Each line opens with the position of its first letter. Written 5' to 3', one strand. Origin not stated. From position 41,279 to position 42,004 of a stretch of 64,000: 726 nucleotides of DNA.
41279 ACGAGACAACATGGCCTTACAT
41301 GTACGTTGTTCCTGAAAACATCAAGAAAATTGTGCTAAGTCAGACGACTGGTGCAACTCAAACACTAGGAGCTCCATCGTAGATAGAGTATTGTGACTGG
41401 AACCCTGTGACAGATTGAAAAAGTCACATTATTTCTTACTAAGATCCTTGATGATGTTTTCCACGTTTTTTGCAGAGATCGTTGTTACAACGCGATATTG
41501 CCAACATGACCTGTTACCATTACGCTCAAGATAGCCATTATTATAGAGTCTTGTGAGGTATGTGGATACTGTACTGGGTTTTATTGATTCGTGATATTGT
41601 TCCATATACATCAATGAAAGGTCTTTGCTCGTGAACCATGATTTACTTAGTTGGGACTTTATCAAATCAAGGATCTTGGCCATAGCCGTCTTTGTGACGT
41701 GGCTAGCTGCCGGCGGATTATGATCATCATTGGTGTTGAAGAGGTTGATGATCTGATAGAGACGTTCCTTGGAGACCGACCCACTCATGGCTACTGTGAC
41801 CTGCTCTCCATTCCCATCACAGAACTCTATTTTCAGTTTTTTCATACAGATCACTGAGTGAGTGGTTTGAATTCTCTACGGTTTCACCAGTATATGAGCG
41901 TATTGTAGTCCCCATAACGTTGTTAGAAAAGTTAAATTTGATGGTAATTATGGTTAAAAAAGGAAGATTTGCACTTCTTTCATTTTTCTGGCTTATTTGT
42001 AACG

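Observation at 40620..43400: AT-rich 2.8-kb island with three small winged-helix proteins and a 1.1-kb ORF-free stretch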

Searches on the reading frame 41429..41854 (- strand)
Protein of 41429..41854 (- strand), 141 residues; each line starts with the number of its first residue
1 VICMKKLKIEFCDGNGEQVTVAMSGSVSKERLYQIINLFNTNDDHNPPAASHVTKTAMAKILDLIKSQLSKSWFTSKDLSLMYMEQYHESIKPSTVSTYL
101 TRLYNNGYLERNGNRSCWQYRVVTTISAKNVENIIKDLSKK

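Call 7: search_protein_families(library=pfam, proteins=[window:41429-41854:-], max_evalue=1)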
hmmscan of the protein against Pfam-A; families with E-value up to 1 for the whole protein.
window:41429-41854:- (141 aa): 7 families
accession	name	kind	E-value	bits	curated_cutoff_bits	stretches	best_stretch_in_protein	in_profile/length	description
PF03965.22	Penicillinase_R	-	0.0044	17.8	22.6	1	88-124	28-66/115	Penicillinase repressor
PF01325.25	Fe_dep_repress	-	0.0073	16.9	26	1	91-113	34-56/60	Iron dependent repressor, N-terminal DNA binding domain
PF21100.3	MCM_C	-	0.0087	16.3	27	0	55-113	4-57/64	MCM protein C-terminal winged helix-turn-helix domain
PF01047.28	MarR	-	0.015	15.6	24.6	1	89-112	27-50/59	MarR family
PF01726.22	LexA_DNA_bind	-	0.098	12.9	23.7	1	90-116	37-63/65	LexA DNA binding domain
PF05584.17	Sulfolobus_pRN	-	0.14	12.7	20.8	1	90-112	29-51/72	Sulfolobus plasmid regulatory protein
PF09339.16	HTH_IclR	-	0.17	12.1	22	1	93-112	32-51/52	IclR helix-turn-helix domain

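Call 12: find_homologous_proteins(query=window:41429-41845:-, max_evalue=0.001)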
Query window:41429-41845:- (138 aa): 63 proteins with E <= 0.001 among 72 candidates.
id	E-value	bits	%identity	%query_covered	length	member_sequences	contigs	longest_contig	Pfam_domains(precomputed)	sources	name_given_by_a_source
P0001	1.2e-85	302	100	100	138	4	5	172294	-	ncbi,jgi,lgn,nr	ncbi:MAG: hypothetical protein FJZ49_01775 [Candidatus Verstraetearchaeota archaeon]|nr:hypothetical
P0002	5.2e-71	254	86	100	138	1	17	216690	-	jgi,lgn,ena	jgi:hypothetical protein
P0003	1.7e-69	250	85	100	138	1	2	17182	-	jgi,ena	-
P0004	7.9e-67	241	81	100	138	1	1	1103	-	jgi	jgi:hypothetical protein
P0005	2.9e-66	239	78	100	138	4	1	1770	-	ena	-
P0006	6.0e-66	238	78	100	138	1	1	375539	-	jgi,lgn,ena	-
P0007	7.1e-65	235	78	100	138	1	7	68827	-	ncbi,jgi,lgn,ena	jgi:hypothetical protein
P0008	2.7e-64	233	76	100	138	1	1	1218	-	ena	-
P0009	2.0e-63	230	76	100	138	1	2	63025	-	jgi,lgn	jgi:hypothetical protein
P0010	6.6e-61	222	75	99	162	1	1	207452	-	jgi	jgi:hypothetical protein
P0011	1.7e-52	195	76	86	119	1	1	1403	-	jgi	jgi:hypothetical protein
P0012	1.4e-51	192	65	100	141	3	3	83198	-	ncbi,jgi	-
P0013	1.5e-51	192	65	100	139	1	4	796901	-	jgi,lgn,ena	jgi:hypothetical protein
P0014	2.5e-51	191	62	100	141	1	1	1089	-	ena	-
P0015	3.3e-51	191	65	100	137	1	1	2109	-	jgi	jgi:AAA15 family ATPase/GTPase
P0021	3.5e-50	187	65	100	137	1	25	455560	-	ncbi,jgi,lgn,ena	ncbi:MAG: hypothetical protein ABSF36_06350 [Candidatus Methanomethylicaceae archaeon]|jgi:hypotheti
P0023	1.9e-49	185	63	100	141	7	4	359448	-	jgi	jgi:hypothetical protein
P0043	3.3e-45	171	59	98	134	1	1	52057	-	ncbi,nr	ncbi:MAG: hypothetical protein QFX35_01020 [Candidatus Verstraetearchaeota archaeon]|nr:hypothetical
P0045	3.7e-44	168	58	100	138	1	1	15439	PF03965.23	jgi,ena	-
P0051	2.8e-34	136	44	100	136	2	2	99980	-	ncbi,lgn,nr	ncbi:MAG: hypothetical protein NZ922_01125 [Candidatus Methanomethyliaceae archaeon]|nr:hypothetical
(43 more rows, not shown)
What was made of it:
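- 41429..41845 (-): p138: a small protein with an N-terminal beta-hairpin-plus-helix domain and a BlaI/MecI-type winged helix. It is the conserved neighbour of the origin. It has 63 homologues at 32-100% identity (call 12).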

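Call 14: find_encoding_contigs(protein=P0002, flank=6000, max_places=1)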
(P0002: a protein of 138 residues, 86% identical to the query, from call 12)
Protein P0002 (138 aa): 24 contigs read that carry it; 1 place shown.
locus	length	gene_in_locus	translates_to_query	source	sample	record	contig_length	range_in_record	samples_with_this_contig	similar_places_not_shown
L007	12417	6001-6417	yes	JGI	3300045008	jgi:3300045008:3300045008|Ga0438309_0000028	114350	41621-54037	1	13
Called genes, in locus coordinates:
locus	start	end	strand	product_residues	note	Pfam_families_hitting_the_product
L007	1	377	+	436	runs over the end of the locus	PF22641:TiaS_TCKD, PF08489:TiaS_FLD, PF01336:tRNA_anti-codon (weak), PF23783:Zn_ribbon_TiaS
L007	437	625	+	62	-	PF21838:DUF6897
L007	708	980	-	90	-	PF22743:PspAA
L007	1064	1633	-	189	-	-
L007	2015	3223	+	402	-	PF00083:Sugar_tr (weak), PF07690:MFS_1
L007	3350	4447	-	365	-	PF09890:DUF2117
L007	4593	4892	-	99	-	-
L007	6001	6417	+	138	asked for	-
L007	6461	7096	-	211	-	-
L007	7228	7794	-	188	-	PF01381:HTH_3, PF13443:HTH_26 (weak), PF13560:HTH_31, PF00571:CBS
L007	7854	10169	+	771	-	PF00708:Acylphosphatase, PF07503:zf-HYPF, PF01300:Sua5_yciO_yrdC, PF17788:HypF_C, PF22521:HypF_C_2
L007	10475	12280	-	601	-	PF09843:DUF2070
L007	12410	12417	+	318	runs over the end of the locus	PF12706:Lactamase_B_2 (faint), PF07521:RMMBL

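Call 15: find_encoding_contigs(protein=P0006, flank=6000, max_places=1)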
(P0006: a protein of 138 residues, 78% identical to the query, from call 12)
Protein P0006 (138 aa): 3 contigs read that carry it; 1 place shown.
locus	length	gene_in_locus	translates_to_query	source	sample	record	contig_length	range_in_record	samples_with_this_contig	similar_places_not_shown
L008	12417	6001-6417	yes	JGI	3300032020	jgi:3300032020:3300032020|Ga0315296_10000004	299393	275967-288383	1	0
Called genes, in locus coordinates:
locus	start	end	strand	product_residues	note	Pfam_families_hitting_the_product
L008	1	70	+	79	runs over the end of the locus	PF01037:AsnC_trans_reg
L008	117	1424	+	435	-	PF22641:TiaS_TCKD, PF08489:TiaS_FLD, PF23783:Zn_ribbon_TiaS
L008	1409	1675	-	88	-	PF22743:PspAA (weak)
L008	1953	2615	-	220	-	PF13679:Methyltransf_32, PF01209:Ubie_methyltran, PF06325:PrmA, PF13489:Methyltransf_23, PF01170:UPF0020, PF05175:MTS, PF02353:CMAS, PF08241:Methyltransf_11, +7 more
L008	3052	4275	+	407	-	PF00083:Sugar_tr, PF07690:MFS_1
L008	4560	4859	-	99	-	-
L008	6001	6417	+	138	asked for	-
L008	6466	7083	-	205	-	-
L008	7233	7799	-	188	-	PF01381:HTH_3, PF12844:HTH_19 (faint), PF13443:HTH_26 (weak), PF13560:HTH_31, PF00571:CBS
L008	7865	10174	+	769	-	PF00708:Acylphosphatase, PF07503:zf-HYPF, PF01300:Sua5_yciO_yrdC, PF17788:HypF_C, PF22521:HypF_C_2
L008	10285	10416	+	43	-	-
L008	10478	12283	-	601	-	PF09843:DUF2070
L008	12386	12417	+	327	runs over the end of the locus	PF07521:RMMBL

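Call 16: find_encoding_contigs(protein=P0021, flank=6000, max_places=1)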
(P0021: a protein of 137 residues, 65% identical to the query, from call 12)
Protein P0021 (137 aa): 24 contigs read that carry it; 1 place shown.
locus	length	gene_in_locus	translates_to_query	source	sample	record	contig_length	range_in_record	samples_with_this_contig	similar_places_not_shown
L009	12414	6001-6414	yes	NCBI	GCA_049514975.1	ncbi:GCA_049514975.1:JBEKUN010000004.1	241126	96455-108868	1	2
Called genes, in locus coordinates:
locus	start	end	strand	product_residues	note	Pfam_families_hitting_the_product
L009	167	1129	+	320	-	-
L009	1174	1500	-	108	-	-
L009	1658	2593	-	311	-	-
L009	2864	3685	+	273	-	PF02830:V4R (weak)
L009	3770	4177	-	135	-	PF02675:AdoMet_dc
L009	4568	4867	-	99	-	-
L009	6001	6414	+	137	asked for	-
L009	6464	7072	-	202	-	-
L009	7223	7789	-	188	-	PF01381:HTH_3, PF12844:HTH_19, PF13443:HTH_26 (weak), PF13560:HTH_31, PF00571:CBS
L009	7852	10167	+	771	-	PF00708:Acylphosphatase, PF07503:zf-HYPF, PF01300:Sua5_yciO_yrdC, PF17788:HypF_C, PF22521:HypF_C_2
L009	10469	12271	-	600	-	PF09843:DUF2070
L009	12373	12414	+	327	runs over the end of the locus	PF12706:Lactamase_B_2 (weak), PF07521:RMMBL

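Call 17: find_encoding_contigs(protein=P0013, flank=6000, max_places=1)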
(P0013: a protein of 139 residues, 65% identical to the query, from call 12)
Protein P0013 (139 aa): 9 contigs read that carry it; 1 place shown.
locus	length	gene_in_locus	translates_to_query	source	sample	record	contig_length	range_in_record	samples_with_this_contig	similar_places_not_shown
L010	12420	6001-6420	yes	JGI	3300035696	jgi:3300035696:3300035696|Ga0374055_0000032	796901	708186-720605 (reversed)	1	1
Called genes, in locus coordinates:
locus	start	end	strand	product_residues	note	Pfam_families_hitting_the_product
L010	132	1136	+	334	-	-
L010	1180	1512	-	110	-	-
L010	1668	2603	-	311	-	-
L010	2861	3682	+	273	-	-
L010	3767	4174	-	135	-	PF02675:AdoMet_dc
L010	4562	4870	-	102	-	-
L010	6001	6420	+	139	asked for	-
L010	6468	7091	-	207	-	-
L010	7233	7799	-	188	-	PF01381:HTH_3, PF12844:HTH_19 (weak), PF13443:HTH_26 (faint), PF13560:HTH_31, PF00571:CBS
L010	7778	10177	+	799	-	PF00708:Acylphosphatase, PF07503:zf-HYPF, PF01300:Sua5_yciO_yrdC, PF17788:HypF_C, PF00814:TsaD (faint), PF22521:HypF_C_2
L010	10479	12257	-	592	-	PF09843:DUF2070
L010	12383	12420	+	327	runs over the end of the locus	PF12706:Lactamase_B_2 (weak), PF07521:RMMBL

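Call 18: find_encoding_contigs(protein=P0051, flank=6000, max_places=1)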
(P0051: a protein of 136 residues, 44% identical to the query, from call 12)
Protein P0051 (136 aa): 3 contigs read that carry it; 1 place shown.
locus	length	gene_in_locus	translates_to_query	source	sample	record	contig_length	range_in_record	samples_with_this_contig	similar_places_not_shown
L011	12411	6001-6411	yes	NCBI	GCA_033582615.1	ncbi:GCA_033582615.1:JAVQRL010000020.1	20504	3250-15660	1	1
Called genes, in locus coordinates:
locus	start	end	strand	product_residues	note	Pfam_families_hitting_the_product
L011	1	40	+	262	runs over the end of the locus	-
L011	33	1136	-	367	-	-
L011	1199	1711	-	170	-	PF04068:Fer4_RLI, PF04034:Ribo_biogen_C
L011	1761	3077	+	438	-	PF22641:TiaS_TCKD, PF08489:TiaS_FLD, PF01336:tRNA_anti-codon, PF23783:Zn_ribbon_TiaS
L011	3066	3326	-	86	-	PF22743:PspAA (weak)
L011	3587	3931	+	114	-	-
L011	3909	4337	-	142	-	-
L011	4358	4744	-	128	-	PF00083:Sugar_tr, PF13347:MFS_2 (weak), PF12832:MFS_1_like (weak), PF05977:MFS_3 (weak), PF07690:MFS_1, PF06609:TRI12 (weak)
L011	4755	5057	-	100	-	-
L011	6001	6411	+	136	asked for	-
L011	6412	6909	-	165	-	-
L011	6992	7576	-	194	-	PF01381:HTH_3, PF12844:HTH_19, PF13443:HTH_26, PF13560:HTH_31, PF00571:CBS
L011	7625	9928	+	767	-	PF00708:Acylphosphatase, PF07503:zf-HYPF, PF01300:Sua5_yciO_yrdC, PF17788:HypF_C, PF22521:HypF_C_2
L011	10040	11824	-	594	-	PF09843:DUF2070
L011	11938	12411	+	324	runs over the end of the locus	PF23023:Anti-Pycsar_Apyc1 (faint), PF07521:RMMBL (weak)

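Call 19: find_encoding_contigs(protein=P0043, flank=6000, max_places=1)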
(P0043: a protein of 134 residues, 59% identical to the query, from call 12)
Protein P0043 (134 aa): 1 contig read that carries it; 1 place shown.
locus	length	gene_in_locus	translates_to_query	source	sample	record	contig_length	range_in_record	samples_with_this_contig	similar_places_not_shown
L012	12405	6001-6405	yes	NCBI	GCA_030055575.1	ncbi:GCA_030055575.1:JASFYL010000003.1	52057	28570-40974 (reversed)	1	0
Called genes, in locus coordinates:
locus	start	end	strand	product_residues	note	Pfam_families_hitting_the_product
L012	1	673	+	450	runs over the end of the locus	PF22641:TiaS_TCKD, PF08489:TiaS_FLD, PF01336:tRNA_anti-codon (weak), PF23783:Zn_ribbon_TiaS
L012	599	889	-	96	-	PF22743:PspAA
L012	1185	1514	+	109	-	-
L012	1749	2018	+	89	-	-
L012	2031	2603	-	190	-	-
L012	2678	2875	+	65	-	-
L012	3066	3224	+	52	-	-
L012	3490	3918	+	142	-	-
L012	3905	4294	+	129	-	PF01863:YgjP-like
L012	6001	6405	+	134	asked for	-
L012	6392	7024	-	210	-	-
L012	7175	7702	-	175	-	PF01381:HTH_3, PF12844:HTH_19 (weak), PF13443:HTH_26 (weak), PF13560:HTH_31, PF00571:CBS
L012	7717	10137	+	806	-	PF00708:Acylphosphatase, PF07503:zf-HYPF, PF01300:Sua5_yciO_yrdC, PF17788:HypF_C, PF22521:HypF_C_2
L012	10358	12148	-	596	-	PF09843:DUF2070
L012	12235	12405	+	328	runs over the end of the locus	PF12706:Lactamase_B_2 (weak), PF07521:RMMBL (weak)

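Call 20: find_encoding_contigs(protein=P0023, flank=6000, max_places=1)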
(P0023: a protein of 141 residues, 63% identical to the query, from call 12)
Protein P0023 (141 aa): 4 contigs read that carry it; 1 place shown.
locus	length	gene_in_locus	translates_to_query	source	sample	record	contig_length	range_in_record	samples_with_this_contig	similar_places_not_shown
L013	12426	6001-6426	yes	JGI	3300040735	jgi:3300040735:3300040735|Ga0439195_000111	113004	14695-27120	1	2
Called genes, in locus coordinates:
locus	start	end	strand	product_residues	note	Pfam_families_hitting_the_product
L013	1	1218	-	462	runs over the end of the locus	PF09847:12TM_1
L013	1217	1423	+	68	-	-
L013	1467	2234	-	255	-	PF00005:ABC_tran, PF13304:AAA_21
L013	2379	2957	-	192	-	-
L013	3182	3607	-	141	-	PF02566:OsmC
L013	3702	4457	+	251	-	PF02353:CMAS, PF13489:Methyltransf_23, PF01209:Ubie_methyltran (faint), PF07021:MetW (weak), PF13847:Methyltransf_31, PF08241:Methyltransf_11, PF08242:Methyltransf_12, PF13649:Methyltransf_25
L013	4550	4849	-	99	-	-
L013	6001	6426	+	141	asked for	-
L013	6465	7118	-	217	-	-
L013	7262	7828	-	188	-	PF01381:HTH_3, PF12844:HTH_19 (weak), PF13560:HTH_31, PF00571:CBS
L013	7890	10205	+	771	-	PF00708:Acylphosphatase, PF07503:zf-HYPF, PF01300:Sua5_yciO_yrdC, PF17788:HypF_C, PF22521:HypF_C_2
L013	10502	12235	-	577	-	PF09843:DUF2070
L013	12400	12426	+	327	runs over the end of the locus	PF12706:Lactamase_B_2 (faint), PF07521:RMMBL (weak)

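Call 24: find_related_loci(query=A2, collection=genome_contigs, flank=10000)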
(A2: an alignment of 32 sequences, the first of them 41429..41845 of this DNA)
Query A2 (138 aa) in genome_contigs; peptide patterns used: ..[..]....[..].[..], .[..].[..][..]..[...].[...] (x = any residue, [..] = any of these).
321 stretches matched a pattern; 161 encode a relative of the query (tblastn E <= 1e-3); the best 80 are kept; 80 distinct loci.
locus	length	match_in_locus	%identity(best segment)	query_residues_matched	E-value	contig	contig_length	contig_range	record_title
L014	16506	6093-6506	78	1-138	3e-71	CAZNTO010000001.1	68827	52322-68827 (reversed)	MAG TPA_asm: uncultured Nitrososphaerota archaeon isolate binchicken_co376_150 genome assembly, contig: NODE_278_length_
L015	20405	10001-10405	63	1-138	9e-57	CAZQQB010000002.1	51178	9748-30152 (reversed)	MAG TPA_asm: uncultured Nitrososphaerota archaeon isolate binchicken_co40_19 genome assembly, contig: NODE_551_length_51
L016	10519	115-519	63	1-138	6e-56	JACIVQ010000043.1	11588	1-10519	MAG: Candidatus Methanomethylicales archaeon isolate MAG-3 Methanomethyliales_A3_bin1_Scaffold_43, whole genome shotgun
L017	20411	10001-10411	65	1-138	8e-56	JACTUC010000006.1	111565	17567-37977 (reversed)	MAG: Candidatus Methanomethyliaceae archaeon isolate SPRUCE.2016.3.metabat2.33 SPRUCE.2016.3_scaffold_139, whole genome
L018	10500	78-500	63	1-138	1e-55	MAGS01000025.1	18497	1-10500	MAG: Candidatus Methanomethylicus mesodigestus isolate V1 V1_s25, whole genome shotgun sequence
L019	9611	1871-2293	61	1-138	1e-54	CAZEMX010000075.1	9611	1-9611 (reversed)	MAG TPA_asm: uncultured Nitrososphaerota archaeon isolate binchicken_co265_268 genome assembly, contig: NODE_10445_lengt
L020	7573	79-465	60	2-129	5e-52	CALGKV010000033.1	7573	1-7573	MAG: Candidatus Methanomethylicales archaeon isolate R1_Bin_Bin_1_1 genome assembly, contig: c_000000512890, whole genom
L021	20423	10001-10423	58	1-138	2e-51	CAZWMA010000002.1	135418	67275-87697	MAG TPA_asm: uncultured Nitrososphaerota archaeon isolate binchicken_co220_99 genome assembly, contig: NODE_30_length_13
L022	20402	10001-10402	58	1-135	1e-50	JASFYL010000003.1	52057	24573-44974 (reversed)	MAG: Thermoproteota archaeon isolate JZ_65_OP_bin_38 NODE_3_length_52057_cov_2.609713, whole genome shotgun sequence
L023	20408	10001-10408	59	3-137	6e-50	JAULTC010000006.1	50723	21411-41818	MAG: Candidatus Methanosuratincola sp. GD_Cm_T35_P0_bin.90 NODE_589_length_50723_cov_20.565040, whole genome shotgun seq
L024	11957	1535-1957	59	1-138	9e-50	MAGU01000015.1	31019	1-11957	MAG: Candidatus Methanomethylicus oleisabuli isolate V3 V3_s14, whole genome shotgun sequence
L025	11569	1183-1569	55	1-129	3e-48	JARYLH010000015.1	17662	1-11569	MAG: Candidatus Methanosuratincola sp. isolate A05DMB-I-01 NODE_15_length_17662_cov_3.525107, whole genome shotgun seque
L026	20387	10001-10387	57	1-129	1e-45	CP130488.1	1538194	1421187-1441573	MAG: Candidatus Methanosuratincola petrocarbonis isolate LWZ-6 chromosome, complete genome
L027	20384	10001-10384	54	1-129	2e-43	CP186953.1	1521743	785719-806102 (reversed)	MAG: Candidatus Methanosuratincola verstraetei isolate LCB70 chromosome, complete genome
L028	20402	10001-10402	44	1-138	4e-40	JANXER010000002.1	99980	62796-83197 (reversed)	MAG: Candidatus Methanomethyliaceae archaeon isolate SKYB85 NODE_2_length_99980_cov_4.808406, whole genome shotgun seque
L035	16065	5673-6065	31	2-128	1e-19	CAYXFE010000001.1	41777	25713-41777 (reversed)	MAG TPA_asm: uncultured Candidatus Bathyarchaeia archaeon isolate SRP141559_co1_159 genome assembly, contig: NODE_289_le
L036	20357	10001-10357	37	2-120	1e-19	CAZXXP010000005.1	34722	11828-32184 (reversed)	MAG TPA_asm: uncultured Nitrosopumilales archaeon isolate SRP119689_co1_185 genome assembly, contig: NODE_1514_length_34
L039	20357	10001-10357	34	2-118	1e-18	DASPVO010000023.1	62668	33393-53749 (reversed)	MAG TPA_asm: Nitrososphaerales archaeon isolate SMAG_U12331 k141_348415, whole genome shotgun sequence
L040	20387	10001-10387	31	2-122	2e-18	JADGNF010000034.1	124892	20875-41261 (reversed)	Candidatus Bathyarchaeota archaeon isolate Chersky_322 k127_7202641, whole genome shotgun sequence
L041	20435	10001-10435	29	2-138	2e-18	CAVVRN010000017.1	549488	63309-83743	MAG: Candidatus Bathyarchaeota archaeon isolate MFD05377.bin.2.168 genome assembly, contig: contig_55437, whole genome s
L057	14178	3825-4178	30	2-119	9e-17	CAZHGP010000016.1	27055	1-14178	MAG TPA_asm: uncultured Nitrososphaeria archaeon isolate SRP104967_co1_8 genome assembly, contig: NODE_578_length_27055_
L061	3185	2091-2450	32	2-121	2e-16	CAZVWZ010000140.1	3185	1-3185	MAG TPA_asm: uncultured Desulfurococcaceae archaeon isolate binchicken_co6_445 genome assembly, contig: NODE_43275_lengt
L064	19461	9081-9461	31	2-124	3e-16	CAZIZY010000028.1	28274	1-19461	MAG TPA_asm: uncultured Nitrosopumilales archaeon isolate SRP092796_co2_768 genome assembly, contig: k141_7536990, whole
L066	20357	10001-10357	34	3-121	3e-16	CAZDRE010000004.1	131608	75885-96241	MAG TPA_asm: uncultured Candidatus Bathyarchaeia archaeon isolate SRP338002_co1_87 genome assembly, contig: NODE_137_len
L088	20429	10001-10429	29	2-136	3e-15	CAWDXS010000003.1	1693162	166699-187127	MAG: Candidatus Bathyarchaeota archaeon isolate MFD04408.bin.1.32 genome assembly, contig: contig_23657, whole genome sh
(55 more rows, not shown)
